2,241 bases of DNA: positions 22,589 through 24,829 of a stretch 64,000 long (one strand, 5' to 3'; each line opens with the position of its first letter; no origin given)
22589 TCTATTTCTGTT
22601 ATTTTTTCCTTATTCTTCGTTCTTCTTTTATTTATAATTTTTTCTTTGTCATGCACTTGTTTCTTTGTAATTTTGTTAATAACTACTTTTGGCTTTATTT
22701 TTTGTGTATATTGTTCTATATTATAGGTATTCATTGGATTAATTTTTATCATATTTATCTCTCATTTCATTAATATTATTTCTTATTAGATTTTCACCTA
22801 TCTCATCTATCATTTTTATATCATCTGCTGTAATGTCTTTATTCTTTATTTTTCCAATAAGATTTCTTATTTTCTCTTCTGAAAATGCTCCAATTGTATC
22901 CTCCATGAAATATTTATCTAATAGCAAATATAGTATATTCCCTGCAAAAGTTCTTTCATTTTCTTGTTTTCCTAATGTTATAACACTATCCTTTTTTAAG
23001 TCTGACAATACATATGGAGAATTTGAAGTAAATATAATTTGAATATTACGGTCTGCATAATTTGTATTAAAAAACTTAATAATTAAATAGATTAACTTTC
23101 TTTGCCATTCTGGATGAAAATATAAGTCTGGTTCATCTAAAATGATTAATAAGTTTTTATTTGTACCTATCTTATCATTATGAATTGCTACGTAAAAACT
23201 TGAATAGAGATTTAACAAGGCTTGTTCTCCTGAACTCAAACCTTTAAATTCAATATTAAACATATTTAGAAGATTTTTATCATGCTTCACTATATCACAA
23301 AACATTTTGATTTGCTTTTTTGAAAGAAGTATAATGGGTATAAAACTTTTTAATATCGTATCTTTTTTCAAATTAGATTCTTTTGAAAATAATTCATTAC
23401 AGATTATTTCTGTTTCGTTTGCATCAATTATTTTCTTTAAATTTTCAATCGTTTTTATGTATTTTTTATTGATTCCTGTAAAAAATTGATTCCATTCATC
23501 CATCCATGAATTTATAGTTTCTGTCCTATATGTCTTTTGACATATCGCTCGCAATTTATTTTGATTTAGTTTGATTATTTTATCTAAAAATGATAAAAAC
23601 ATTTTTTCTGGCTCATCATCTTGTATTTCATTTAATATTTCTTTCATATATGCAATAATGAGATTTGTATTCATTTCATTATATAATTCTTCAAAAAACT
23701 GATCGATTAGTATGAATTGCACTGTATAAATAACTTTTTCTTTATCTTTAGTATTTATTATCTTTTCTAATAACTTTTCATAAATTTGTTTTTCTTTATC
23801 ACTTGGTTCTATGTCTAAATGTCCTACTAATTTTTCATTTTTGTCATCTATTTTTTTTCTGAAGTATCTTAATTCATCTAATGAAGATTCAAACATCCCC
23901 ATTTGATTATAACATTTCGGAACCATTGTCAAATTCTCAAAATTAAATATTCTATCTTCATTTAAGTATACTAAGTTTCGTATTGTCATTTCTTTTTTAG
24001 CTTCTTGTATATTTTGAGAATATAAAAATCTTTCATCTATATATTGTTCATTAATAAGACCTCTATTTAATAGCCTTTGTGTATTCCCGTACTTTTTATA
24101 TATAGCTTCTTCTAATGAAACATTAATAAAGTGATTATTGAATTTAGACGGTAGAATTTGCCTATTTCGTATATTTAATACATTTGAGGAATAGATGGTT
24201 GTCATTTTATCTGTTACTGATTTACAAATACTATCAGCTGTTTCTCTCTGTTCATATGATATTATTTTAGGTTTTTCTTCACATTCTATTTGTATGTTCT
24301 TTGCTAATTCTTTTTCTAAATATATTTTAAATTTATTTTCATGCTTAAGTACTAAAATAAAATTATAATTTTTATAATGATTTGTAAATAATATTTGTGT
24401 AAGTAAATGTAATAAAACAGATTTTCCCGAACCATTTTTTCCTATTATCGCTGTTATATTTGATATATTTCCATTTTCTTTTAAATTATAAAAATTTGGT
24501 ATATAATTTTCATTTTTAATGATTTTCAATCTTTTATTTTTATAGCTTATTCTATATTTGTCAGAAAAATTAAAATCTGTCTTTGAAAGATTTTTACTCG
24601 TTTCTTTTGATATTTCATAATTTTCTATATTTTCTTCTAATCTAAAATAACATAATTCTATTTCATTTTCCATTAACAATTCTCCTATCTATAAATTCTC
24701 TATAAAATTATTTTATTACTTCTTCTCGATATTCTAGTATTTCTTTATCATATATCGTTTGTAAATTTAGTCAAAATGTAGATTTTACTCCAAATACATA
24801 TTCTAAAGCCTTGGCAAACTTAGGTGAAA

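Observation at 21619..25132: Self-contained HTH / ABC-type ATPase / HNH nuclease cassette (Septu-like candidate defence system) inside the capsule locus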

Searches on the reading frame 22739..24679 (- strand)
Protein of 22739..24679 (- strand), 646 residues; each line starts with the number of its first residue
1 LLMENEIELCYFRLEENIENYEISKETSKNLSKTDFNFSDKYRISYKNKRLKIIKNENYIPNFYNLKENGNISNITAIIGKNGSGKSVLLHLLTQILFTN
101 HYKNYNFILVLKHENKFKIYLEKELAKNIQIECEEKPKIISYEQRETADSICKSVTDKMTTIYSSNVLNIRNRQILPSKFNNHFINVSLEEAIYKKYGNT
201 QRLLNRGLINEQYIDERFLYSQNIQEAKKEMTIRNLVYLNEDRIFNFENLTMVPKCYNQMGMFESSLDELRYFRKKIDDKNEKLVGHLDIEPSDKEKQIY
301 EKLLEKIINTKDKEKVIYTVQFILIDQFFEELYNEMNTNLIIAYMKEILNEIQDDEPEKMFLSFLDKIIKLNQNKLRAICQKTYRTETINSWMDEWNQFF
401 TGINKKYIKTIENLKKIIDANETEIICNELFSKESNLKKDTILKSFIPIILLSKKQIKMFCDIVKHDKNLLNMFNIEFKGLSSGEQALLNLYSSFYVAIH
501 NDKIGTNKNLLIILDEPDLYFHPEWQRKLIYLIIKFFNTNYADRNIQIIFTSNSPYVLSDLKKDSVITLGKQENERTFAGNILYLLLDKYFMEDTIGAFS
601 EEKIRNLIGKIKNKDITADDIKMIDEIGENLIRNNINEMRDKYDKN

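Call 3: search_protein_families(library=pfam, proteins=[window:22739-24679:-], max_evalue=1)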
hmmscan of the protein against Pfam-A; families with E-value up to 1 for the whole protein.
window:22739-24679:- (646 aa): 11 families
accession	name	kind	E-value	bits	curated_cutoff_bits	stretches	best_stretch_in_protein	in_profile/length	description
PF13304.12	AAA_21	-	2.5e-18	67.6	27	2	346-559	187-304/304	AAA domain, putative AbiEii toxin, Type IV TA system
PF13175.12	AAA_15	-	8e-12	45.9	32.1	1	60-557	8-373/374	AAA ATPase domain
PF00005.33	ABC_tran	-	4.5e-05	24.5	25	1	74-97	12-35/137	ABC transporter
PF13401.12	AAA_22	-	0.00017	22.3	27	1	74-135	6-64/130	AAA domain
PF13555.12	AAA_29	-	0.00041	20.5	27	1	74-106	23-55/61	P-loop containing region of AAA domain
PF13476.12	AAA_23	-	0.001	20.2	27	1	73-307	19-193/201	AAA domain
PF24883.2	NPHP3_N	-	0.0023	18.6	24.8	1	62-102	11-51/164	Nephrocystin 3, N-terminal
PF02463.25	SMC_N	-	0.0027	17.6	40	1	68-561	18-205/220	RecF/RecN/SMC N terminal domain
PF05729.18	NACHT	-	0.012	15.9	26.7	1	76-111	3-40/167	NACHT domain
PF01580.24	FtsK_SpoIIIE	-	0.12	12.2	24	1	74-109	40-76/221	FtsK/SpoIIIE family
PF00910.28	RNA_helicase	-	0.74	10.8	21.5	0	78-119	3-46/105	RNA helicase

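Call 4: search_protein_families(library=padloc, proteins=[window:22739-24679:-], max_evalue=1)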
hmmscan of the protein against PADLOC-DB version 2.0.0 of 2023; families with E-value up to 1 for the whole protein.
window:22739-24679:- (646 aa): 63 families (the best 25 are shown)
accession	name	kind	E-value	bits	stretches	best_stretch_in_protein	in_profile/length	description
PDLC04735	PDC-M62A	-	3.4e-72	242.3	1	28-640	12-598/633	-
PDLC04734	PDC-M62A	-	1.5e-63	213.7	1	27-639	10-563/597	-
PDLC04737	PDC-M62A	-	7e-41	138.9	1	27-642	10-572/601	-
PDLC04738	PDC-M62A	-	3.8e-34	116.2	2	295-613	325-661/746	-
PDLC04736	PDC-M62A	-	6.7e-23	79.1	2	470-642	444-638/685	-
PDLC02980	AriA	-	9.4e-21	73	2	342-559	165-304/304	-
PDLC04739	PDC-M62A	-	9.5e-21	72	1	29-639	12-595/618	-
PDLC04732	PDC-M62A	-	3.1e-18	64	1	33-641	16-607/671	-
PDLC04733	PDC-M62A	-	4.5e-18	63.5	2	461-636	372-560/607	-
PDLC02335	AbiLi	-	2e-15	54.7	1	48-574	71-255/326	AbiLi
PDLC00293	PtuA1|PtuA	-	2.1e-15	54.7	2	475-577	310-405/527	AAA ATPase domain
PDLC00278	PtuA1|PtuA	-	2.7e-15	54.6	2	476-575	249-348/436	AAA ATPase domain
PDLC00277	PtuA1|PtuA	-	4.9e-15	53.7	2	378-575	157-345/423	AAA ATPase domain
PDLC00271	PtuA1|PtuA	-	1.2e-14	52.7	2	476-632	242-398/421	AAA ATPase domain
PDLC00301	PtuA1|PtuA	-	1.2e-14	52.1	2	478-576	247-343/429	AAA ATPase domain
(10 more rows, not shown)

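Call 5: search_protein_families(library=ncbifam, proteins=[window:22739-24679:-], max_evalue=1)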
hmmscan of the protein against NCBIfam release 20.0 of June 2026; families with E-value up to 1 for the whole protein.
window:22739-24679:- (646 aa): 26 families (the best 25 are shown)
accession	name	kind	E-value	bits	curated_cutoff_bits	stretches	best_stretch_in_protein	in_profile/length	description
TIGR04435.1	restrict_AAA_1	hypoth_equivalog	3.1e-11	42.7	300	2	431-631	351-550/568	restriction system-associated AAA family ATPase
NF041760.1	PtuA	equivalog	4.7e-10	39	500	1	360-578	232-440/524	retron Ec78 anti-phage system effector ATPase PtuA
NF010068.0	PRK13548.1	equivalog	1e-06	28.1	261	1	73-98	31-56/261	heme ABC transporter ATP-binding protein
NF008409.0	PRK11231.1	equivalog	0.00023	20.6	375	1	72-130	27-79/255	Fe(3+) dicitrate ABC transporter ATP-binding protein FecE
NF040873.1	AztA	equivalog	0.00036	20.1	220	1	73-97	18-42/191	zinc ABC transporter ATP-binding protein AztA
TIGR02211.1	LolD_lipo_ex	equivalog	0.00053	19.6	307.75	1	71-95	29-53/221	lipoprotein-releasing ABC transporter ATP-binding protein LolD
TIGR03269.1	met_CoM_red_A2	equivalog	0.0009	17.9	517.1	1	74-96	27-49/530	methyl coenzyme M reductase system, component A2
TIGR04520.1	ECF_ATPase_1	equivalog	0.0026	17.3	315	1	74-100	29-55/269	energy-coupling factor transporter ATPase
TIGR04521.1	ECF_ATPase_2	equivalog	0.0046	16.1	330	1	74-98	32-56/279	energy-coupling factor transporter ATPase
NF047739.1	antiphage_MADS3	equivalog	0.0074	15.5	420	0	72-93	20-41/427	methylation-associated defense system AAA family ATPase MAD3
NF007606.0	PRK10253.1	equivalog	0.0087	15.5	497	1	74-130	34-84/266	iron-enterobactin ABC transporter ATP-binding protein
TIGR03873.1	F420-0_ABC_ATP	hypoth_equivalog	0.014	14.7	372.4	1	74-97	28-51/256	putative F420-0 ABC transporter ATP-binding protein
NF010061.0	PRK13538.1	equivalog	0.017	14.6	195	1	49-96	9-54/211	cytochrome c biogenesis heme-transporting ATPase CcmA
NF008639.0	PRK11629.1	equivalog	0.018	14.4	360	1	73-94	36-57/234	lipoprotein-releasing ABC transporter ATP-binding protein LolD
TIGR01166.1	cbiO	subfamily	0.019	14.4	211.8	1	73-97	18-42/190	cobalt ABC transporter, ATP-binding protein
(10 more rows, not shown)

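Call 12: find_homologous_proteins(query=window:22739-24673:-, max_evalue=0.001)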
Query window:22739-24673:- (644 aa): 79 proteins with E <= 0.001 among 8000 candidates.
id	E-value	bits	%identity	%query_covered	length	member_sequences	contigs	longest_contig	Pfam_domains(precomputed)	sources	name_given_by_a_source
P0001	0.0e+0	1339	96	100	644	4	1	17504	PF13175.13,PF13476.13,PF13304.13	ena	-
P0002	6.7e-264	895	66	100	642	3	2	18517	PF00005.34,PF13175.13,PF13304.13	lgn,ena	-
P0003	1.3e-258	878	66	100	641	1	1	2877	PF13175.13,PF13304.13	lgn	-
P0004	9.9e-258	875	65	100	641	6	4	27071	PF00005.34,PF13175.13,PF13304.13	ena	-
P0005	3.6e-256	870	65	100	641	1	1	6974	PF13175.13,PF13304.13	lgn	-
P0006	2.4e-168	580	49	100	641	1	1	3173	PF13175.13,PF13401.13,PF13304.13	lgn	-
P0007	3.4e-166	573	49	100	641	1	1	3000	PF13175.13,PF13401.13,PF13304.13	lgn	-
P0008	3.6e-154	533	45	100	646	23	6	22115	PF13175.13,PF13555.13,PF13304.13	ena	-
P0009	3.6e-154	533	45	100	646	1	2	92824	PF13175.13,PF13555.13,PF13304.13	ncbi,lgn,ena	-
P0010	4.5e-154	533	44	100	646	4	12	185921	PF13175.13,PF13555.13,PF02463.26,PF13304.13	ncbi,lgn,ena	-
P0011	6.8e-154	532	44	100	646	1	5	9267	PF13175.13,PF13555.13,PF13304.13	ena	-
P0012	7.5e-154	532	44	100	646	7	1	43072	PF13175.13,PF13555.13,PF13304.13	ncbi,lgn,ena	-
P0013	1.7e-153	531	44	100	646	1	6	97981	PF13175.13,PF13555.13,PF13401.13,PF13304.13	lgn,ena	-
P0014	5.7e-153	529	44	100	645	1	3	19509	PF13175.13,PF13555.13,PF13304.13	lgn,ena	-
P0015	3.8e-152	526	44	100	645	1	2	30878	PF13175.13,PF13555.13,PF02463.26,PF13304.13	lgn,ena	-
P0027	4.1e-150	520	43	100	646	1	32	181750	PF13175.13,PF13555.13,PF13304.13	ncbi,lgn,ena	-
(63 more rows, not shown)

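Call 14: find_encoding_contigs(protein=P0001, flank=10000, max_places=4)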
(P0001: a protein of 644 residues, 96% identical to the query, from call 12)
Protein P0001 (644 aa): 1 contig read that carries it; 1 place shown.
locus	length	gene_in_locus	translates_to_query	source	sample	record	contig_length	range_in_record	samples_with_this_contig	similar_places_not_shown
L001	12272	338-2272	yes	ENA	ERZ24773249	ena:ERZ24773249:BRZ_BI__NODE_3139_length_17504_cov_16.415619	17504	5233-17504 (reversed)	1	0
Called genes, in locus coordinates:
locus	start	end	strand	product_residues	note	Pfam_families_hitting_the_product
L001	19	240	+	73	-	PF01381:HTH_3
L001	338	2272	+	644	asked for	PF13175:AAA_15, PF13476:AAA_23 (weak), PF13304:AAA_21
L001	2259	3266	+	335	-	-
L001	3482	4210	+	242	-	PF02706:Wzz, PF13807:GNVR (weak)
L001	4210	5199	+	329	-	PF01656:CbiA, PF10609:ParA (faint), PF13614:AAA_31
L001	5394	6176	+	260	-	PF19567:CpsB_CapC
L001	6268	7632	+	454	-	PF02878:PGM_PMM_I, PF02879:PGM_PMM_II, PF02880:PGM_PMM_III, PF00408:PGM_PMM_IV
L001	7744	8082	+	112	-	-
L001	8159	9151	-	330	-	PF01118:Semialdhyde_dh, PF02774:Semialdhyde_dhC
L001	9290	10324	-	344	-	PF13515:FUSC_2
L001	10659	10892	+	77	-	PF04023:FeoA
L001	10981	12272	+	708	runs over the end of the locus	PF01926:MMR_HSR1, PF02421:FeoB_N, PF17910:FeoB_Cyto, PF07670:Gate, PF07664:FeoB_C, PF07670:Gate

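Call 15: find_encoding_contigs(protein=P0004, flank=8000, max_places=4)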
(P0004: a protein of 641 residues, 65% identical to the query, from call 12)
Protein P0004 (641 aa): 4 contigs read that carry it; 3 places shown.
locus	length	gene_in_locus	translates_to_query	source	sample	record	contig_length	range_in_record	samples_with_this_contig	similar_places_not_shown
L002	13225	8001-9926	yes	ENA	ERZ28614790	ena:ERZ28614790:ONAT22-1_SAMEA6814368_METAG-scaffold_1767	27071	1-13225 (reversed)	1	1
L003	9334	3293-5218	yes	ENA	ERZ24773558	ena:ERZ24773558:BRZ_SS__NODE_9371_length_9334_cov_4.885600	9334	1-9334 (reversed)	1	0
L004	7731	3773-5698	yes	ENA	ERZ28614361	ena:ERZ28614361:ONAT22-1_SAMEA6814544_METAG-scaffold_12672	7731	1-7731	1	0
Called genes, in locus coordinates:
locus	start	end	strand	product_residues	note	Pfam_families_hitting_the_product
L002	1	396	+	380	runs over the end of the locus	PF12838:Fer4_7, PF13183:Fer4_8 (faint), PF13187:Fer4_9, PF14697:Fer4_21 (weak), PF00037:Fer4 (weak), PF12837:Fer4_6 (weak), PF04432:FrhB_FdhB_C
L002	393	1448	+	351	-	PF04230:PS_pyruv_trans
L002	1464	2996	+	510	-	PF01554:MatE, PF01943:Polysacc_synt, PF13440:Polysacc_synt_3, PF03023:MurJ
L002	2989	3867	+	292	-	-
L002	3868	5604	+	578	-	PF02776:TPP_enzyme_N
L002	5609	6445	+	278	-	PF00106:adh_short, PF08659:KR (weak), PF13561:adh_short_C2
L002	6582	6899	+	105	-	-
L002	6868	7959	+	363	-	PF01381:HTH_3, PF12844:HTH_19 (weak)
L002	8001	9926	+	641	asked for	PF13175:AAA_15, PF00005:ABC_tran (faint), PF13304:AAA_21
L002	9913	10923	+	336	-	-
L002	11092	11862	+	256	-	PF02706:Wzz, PF13807:GNVR (weak)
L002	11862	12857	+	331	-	PF01656:CbiA, PF10609:ParA (weak), PF13614:AAA_31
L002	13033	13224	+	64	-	?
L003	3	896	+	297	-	?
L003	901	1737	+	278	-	PF00106:adh_short, PF08659:KR (weak), PF13561:adh_short_C2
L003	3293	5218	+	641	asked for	PF13175:AAA_15, PF00005:ABC_tran (faint), PF13304:AAA_21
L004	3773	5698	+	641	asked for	PF13175:AAA_15, PF00005:ABC_tran (faint), PF13304:AAA_21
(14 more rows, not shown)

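Call 17: find_encoding_contigs(protein=P0010, flank=8000, max_places=5)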
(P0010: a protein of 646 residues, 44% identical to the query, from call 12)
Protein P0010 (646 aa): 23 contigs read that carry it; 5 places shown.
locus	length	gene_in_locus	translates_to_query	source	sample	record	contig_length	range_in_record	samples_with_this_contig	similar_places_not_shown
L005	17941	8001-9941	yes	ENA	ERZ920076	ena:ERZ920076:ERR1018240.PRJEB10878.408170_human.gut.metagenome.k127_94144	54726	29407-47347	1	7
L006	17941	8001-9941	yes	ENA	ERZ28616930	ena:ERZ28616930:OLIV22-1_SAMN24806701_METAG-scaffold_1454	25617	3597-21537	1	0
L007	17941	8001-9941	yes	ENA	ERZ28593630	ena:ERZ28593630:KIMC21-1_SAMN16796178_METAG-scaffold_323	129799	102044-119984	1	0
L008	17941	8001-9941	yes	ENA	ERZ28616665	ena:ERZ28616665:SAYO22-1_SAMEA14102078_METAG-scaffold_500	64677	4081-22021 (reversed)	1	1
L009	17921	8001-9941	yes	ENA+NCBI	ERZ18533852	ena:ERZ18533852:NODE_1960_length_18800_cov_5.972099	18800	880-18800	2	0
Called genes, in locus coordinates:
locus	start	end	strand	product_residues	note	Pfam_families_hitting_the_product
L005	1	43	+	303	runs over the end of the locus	PF00535:Glycos_transf_2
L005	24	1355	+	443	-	-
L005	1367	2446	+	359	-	PF01757:Acyl_transf_3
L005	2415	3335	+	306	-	PF00535:Glycos_transf_2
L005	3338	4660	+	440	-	PF04230:PS_pyruv_trans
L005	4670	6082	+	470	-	PF01943:Polysacc_synt, PF13440:Polysacc_synt_3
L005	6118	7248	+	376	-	PF13450:NAD_binding_8, PF01593:Amino_oxidase (weak), PF03275:GLF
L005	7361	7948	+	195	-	-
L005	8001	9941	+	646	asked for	PF02463:SMC_N (faint), PF13175:AAA_15, PF13555:AAA_29 (weak), PF13304:AAA_21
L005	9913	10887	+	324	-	-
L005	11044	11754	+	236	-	PF02706:Wzz, PF13807:GNVR (weak)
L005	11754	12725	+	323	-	PF01656:CbiA (weak), PF10609:ParA, PF13614:AAA_31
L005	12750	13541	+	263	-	PF19567:CpsB_CapC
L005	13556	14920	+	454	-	PF02878:PGM_PMM_I, PF02879:PGM_PMM_II, PF02880:PGM_PMM_III, PF00408:PGM_PMM_IV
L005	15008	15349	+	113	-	-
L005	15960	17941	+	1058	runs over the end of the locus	PF00133:tRNA-synt_1, PF09334:tRNA-synt_1g, PF08264:Anticodon_1, PF19302:DUF5915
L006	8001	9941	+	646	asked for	PF02463:SMC_N (faint), PF13175:AAA_15, PF13555:AAA_29 (weak), PF13304:AAA_21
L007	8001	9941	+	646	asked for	PF02463:SMC_N (faint), PF13175:AAA_15, PF13555:AAA_29 (weak), PF13304:AAA_21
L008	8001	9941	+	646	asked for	PF02463:SMC_N (faint), PF13175:AAA_15, PF13555:AAA_29 (weak), PF13304:AAA_21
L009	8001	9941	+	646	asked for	PF02463:SMC_N (faint), PF13175:AAA_15, PF13555:AAA_29 (weak), PF13304:AAA_21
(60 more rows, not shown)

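Call 18: find_encoding_contigs(protein=P0027, flank=8000, max_places=5)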
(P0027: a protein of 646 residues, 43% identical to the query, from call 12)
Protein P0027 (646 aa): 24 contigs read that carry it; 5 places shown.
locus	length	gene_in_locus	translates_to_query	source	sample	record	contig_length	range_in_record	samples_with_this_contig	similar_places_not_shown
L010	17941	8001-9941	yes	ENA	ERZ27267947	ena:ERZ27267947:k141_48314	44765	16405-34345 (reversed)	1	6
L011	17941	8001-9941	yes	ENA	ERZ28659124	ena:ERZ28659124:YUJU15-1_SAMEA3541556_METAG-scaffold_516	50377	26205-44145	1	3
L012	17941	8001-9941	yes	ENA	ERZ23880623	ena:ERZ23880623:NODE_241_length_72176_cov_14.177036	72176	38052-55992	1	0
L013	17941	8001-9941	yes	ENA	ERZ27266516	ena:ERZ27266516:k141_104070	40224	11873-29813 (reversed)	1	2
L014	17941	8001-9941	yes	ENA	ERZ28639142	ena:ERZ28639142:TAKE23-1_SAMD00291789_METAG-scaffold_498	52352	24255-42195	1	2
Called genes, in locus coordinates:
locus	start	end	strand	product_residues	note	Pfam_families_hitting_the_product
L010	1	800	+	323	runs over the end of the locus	PF20330:DUF6625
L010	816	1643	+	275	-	PF04991:LicD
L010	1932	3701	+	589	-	PF13412:HTH_24, PF00483:NTP_transferase, PF12804:NTP_transf_3, PF02958:EcKL (faint), PF01633:Choline_kinase, PF07914:DUF1679 (weak), PF01636:APH (weak)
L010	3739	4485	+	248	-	PF00483:NTP_transferase, PF12804:NTP_transf_3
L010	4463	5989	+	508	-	PF02028:BCCT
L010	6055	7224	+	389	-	PF01210:NAD_Gly3P_dh_N (weak), PF03721:UDPG_MGDP_dh_N, PF03807:F420_oxidored (faint), PF00984:UDPG_MGDP_dh, PF03720:UDPG_MGDP_dh_C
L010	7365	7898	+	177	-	-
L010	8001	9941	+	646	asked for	PF13175:AAA_15, PF13555:AAA_29 (weak), PF13304:AAA_21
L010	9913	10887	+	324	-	-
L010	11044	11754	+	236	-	PF02706:Wzz, PF13807:GNVR (weak)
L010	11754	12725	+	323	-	PF01656:CbiA (weak), PF10609:ParA, PF13614:AAA_31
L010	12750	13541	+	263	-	PF19567:CpsB_CapC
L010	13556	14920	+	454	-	PF02878:PGM_PMM_I, PF02879:PGM_PMM_II, PF02880:PGM_PMM_III, PF00408:PGM_PMM_IV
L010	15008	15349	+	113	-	-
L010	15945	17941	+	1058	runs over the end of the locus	PF00133:tRNA-synt_1, PF09334:tRNA-synt_1g, PF08264:Anticodon_1, PF19302:DUF5915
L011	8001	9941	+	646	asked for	PF13175:AAA_15, PF13555:AAA_29 (weak), PF13304:AAA_21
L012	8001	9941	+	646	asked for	PF13175:AAA_15, PF13555:AAA_29 (weak), PF13304:AAA_21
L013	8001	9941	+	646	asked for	PF13175:AAA_15, PF13555:AAA_29 (weak), PF13304:AAA_21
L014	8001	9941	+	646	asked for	PF13175:AAA_15, PF13555:AAA_29 (weak), PF13304:AAA_21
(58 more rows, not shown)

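Call 19: find_encoding_contigs(protein=P0002, flank=8000, max_places=3)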
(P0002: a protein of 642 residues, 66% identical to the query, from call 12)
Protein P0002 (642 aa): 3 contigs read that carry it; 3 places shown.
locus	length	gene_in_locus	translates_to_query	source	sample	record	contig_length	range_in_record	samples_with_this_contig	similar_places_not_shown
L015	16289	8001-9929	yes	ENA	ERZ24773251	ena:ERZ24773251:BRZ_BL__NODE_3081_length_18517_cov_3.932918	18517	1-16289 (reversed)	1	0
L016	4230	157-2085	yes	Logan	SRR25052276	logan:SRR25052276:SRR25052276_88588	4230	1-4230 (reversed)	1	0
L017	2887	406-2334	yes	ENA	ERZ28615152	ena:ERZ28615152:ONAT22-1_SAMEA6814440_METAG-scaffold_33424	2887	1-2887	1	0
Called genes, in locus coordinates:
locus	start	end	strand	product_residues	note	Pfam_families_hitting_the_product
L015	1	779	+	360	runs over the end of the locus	PF14897:EpsG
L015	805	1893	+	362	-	PF04230:PS_pyruv_trans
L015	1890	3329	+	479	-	PF01943:Polysacc_synt, PF13440:Polysacc_synt_3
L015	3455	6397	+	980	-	PF00404:Dockerin_1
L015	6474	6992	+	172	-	PF13518:HTH_28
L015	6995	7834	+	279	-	PF13276:HTH_21, PF00665:rve, PF13683:rve_3, PF13333:rve_2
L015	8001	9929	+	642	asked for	PF13175:AAA_15, PF00005:ABC_tran (faint), PF13304:AAA_21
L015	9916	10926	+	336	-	-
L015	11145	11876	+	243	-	PF02706:Wzz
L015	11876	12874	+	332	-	PF01656:CbiA, PF10609:ParA (faint), PF13614:AAA_31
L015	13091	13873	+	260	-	PF19567:CpsB_CapC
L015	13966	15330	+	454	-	PF02878:PGM_PMM_I, PF02879:PGM_PMM_II, PF02880:PGM_PMM_III, PF00408:PGM_PMM_IV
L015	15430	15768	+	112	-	-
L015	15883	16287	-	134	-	?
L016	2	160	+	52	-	?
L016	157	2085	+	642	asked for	PF13175:AAA_15, PF00005:ABC_tran (faint), PF13304:AAA_21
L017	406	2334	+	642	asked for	PF13175:AAA_15, PF00005:ABC_tran (faint), PF13304:AAA_21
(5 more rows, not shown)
